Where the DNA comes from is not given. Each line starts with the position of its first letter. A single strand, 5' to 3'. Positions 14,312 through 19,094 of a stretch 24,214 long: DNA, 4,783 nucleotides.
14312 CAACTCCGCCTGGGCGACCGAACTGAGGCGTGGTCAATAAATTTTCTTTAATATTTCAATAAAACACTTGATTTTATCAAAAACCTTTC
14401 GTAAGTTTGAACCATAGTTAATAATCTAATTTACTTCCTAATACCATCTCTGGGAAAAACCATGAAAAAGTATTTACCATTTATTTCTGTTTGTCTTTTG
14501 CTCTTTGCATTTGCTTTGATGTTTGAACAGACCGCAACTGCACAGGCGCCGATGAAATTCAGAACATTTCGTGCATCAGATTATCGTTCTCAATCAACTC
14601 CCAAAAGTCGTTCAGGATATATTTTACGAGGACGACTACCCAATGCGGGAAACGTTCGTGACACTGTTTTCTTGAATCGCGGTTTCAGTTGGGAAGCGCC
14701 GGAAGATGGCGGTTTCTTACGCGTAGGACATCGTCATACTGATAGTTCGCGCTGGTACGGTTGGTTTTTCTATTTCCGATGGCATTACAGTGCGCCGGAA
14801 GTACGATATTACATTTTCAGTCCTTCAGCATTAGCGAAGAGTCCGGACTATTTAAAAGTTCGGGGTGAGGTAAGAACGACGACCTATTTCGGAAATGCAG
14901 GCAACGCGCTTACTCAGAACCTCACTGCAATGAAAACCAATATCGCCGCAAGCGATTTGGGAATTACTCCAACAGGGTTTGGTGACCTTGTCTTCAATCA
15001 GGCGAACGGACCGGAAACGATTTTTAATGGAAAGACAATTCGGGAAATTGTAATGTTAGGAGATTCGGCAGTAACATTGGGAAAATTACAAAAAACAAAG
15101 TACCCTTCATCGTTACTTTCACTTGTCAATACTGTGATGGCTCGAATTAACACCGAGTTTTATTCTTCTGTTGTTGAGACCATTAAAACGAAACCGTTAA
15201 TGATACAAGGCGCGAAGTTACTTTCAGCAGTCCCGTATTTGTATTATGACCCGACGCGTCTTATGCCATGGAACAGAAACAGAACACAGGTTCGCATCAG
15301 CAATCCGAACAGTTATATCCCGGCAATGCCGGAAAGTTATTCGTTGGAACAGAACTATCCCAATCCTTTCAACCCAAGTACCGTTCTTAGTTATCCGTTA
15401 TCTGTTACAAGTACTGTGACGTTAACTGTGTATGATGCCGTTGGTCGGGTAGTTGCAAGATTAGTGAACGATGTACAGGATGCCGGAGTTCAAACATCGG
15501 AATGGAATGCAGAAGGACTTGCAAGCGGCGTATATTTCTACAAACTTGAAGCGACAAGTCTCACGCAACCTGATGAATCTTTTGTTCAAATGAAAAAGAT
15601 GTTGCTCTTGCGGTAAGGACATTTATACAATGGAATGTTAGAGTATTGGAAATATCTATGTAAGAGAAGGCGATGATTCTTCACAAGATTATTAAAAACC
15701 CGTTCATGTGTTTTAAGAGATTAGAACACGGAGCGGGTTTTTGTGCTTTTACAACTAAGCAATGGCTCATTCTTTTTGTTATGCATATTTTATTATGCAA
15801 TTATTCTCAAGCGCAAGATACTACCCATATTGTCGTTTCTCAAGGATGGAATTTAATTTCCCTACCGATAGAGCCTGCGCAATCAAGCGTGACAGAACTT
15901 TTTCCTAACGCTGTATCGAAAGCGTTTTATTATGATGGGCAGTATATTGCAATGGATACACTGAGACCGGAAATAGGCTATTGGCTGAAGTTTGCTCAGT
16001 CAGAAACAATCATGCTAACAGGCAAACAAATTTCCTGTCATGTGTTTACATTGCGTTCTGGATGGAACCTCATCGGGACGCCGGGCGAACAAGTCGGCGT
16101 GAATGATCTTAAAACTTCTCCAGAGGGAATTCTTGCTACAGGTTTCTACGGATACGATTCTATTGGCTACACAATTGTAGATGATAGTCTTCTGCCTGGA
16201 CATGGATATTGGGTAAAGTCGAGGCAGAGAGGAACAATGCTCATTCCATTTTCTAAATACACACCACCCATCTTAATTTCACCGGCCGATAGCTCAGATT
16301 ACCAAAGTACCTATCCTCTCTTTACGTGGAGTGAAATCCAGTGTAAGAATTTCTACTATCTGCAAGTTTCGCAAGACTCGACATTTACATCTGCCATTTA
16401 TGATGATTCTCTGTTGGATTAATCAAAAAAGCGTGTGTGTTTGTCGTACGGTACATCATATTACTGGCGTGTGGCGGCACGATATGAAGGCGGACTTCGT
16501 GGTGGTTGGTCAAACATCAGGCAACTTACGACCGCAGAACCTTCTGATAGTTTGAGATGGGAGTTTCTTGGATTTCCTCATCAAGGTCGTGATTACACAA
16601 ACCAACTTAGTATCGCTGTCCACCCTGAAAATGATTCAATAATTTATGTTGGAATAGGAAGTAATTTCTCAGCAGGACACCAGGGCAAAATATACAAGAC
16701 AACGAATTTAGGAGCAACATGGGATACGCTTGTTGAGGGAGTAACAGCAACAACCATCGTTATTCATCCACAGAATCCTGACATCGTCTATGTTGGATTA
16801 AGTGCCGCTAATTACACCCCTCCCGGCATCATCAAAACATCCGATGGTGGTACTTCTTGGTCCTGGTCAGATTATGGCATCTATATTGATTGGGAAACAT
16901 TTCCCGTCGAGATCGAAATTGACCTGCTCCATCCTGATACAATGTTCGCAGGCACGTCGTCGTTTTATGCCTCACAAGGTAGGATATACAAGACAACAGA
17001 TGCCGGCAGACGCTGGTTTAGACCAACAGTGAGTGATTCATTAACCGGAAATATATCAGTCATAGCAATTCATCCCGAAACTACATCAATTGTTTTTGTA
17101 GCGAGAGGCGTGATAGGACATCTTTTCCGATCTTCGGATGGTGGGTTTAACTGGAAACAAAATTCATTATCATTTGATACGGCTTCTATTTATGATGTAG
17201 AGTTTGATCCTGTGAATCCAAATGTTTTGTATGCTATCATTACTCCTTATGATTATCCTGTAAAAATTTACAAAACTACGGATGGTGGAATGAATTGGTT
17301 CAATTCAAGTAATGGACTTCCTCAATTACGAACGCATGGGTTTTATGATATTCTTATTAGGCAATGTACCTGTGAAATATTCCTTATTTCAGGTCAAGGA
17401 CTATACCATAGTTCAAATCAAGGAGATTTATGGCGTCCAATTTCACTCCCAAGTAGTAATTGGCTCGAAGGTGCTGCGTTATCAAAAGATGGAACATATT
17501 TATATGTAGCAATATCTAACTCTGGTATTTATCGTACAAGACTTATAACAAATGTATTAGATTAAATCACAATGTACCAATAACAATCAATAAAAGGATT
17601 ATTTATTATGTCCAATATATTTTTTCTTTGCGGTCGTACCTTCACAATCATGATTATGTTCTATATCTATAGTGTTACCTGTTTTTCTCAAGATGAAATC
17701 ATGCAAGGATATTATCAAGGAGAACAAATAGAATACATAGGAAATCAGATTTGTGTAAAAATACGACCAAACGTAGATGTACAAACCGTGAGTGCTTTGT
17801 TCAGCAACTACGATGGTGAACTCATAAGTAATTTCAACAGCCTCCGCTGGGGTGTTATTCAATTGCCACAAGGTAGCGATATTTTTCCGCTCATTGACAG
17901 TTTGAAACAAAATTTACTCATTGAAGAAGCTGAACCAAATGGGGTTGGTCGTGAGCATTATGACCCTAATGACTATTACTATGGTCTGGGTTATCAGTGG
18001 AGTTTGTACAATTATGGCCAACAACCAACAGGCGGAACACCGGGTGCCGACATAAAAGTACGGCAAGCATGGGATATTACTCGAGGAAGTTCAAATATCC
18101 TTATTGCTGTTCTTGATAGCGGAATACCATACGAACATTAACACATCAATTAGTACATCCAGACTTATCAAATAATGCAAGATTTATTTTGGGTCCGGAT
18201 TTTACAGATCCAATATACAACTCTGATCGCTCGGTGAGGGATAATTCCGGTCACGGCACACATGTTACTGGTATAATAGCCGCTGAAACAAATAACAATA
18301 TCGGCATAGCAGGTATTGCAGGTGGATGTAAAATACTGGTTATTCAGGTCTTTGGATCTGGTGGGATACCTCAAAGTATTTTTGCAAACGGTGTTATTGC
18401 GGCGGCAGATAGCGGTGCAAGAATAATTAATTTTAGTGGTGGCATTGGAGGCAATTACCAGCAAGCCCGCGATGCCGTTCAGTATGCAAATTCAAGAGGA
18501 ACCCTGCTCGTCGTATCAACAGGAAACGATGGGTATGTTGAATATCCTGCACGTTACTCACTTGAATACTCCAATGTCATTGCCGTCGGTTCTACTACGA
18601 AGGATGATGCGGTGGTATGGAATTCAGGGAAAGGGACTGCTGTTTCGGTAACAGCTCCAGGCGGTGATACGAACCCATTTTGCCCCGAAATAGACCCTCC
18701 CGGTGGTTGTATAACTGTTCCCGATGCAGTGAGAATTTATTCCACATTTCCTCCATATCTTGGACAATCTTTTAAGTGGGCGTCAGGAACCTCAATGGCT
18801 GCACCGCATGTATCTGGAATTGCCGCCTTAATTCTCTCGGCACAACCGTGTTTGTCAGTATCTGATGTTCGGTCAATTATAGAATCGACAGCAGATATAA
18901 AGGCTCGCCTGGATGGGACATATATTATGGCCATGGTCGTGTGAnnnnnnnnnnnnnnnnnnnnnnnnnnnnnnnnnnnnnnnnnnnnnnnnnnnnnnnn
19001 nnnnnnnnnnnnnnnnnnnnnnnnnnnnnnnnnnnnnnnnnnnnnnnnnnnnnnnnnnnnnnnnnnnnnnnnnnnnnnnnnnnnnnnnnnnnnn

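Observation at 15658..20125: Duplicated in-frame leader encoding a structure-conserved GAGA-tetraloop hairpin with U-tract inside secreted-protein genes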

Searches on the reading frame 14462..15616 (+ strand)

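Call 12: search_protein_families(library=pfam, proteins=[window:14462-15616:+], max_evalue=0.01)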
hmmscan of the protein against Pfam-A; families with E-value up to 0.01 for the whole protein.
window:14462-15616:+ (384 aa): 3 families
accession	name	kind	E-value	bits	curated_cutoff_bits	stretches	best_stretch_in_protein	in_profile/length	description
PF18962.6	Por_Secre_tail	-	9.4e-08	32.7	27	1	299-366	2-66/75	Secretion system C-terminal sorting domain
PF13860.13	FlgD_ig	-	2.6e-05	24.6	27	1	314-366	20-77/79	FlgD Ig-like domain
PF13585.12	CHU_C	-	0.00085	19.8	27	1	317-376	27-85/86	CHU_C Type IX secretion signal domain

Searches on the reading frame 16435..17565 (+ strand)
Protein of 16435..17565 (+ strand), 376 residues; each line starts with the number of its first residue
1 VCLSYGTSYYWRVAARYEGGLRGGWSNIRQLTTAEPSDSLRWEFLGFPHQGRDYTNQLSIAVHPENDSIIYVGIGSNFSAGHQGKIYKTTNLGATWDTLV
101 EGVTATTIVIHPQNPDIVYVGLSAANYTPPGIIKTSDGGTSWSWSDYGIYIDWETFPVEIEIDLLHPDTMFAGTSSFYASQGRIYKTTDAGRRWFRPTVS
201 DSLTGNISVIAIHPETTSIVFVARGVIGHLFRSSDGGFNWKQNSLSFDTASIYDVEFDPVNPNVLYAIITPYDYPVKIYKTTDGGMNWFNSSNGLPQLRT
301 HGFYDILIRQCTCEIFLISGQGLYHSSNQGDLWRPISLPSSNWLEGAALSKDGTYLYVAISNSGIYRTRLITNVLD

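Call 12: search_protein_families(library=pfam, proteins=[window:16435-17565:+], max_evalue=0.01)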
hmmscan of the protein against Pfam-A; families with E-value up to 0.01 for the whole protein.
window:16435-17565:+ (376 aa): 2 families
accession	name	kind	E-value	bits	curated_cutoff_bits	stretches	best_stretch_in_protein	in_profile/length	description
PF15902.12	Sortilin-Vps10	-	2.6e-14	53.3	33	2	183-290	2-111/446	Sortilin, neurotensin receptor 3,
PF14870.12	PSII_BNR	-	9.9e-11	41.9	27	1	132-242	40-139/303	Photosynthesis system II assembly factor YCF48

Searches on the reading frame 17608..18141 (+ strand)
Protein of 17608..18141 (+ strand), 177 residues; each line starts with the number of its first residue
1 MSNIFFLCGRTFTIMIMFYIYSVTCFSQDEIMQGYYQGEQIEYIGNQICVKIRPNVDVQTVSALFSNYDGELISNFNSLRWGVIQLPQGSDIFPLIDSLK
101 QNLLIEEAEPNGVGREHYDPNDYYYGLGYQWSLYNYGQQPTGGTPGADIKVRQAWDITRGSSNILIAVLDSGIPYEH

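Call 12: search_protein_families(library=pfam, proteins=[window:17608-18141:+], max_evalue=0.01)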
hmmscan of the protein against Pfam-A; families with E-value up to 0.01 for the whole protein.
window:17608-18141:+ (177 aa): 1 family
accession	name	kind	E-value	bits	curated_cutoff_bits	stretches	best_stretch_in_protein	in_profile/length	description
PF22148.1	Fervidolysin_NPro-like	-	7.5e-07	29.9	21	1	37-111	9-81/81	Fervidolysin N-terminal prodomain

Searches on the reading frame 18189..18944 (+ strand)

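Call 12: search_protein_families(library=pfam, proteins=[window:18189-18944:+], max_evalue=0.01)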
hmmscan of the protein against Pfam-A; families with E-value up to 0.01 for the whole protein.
window:18189-18944:+ (251 aa): 1 family
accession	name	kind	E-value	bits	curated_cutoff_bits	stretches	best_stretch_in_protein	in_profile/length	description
PF00082.27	Peptidase_S8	-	1.6e-48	166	21.8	1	11-235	45-273/288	Subtilase family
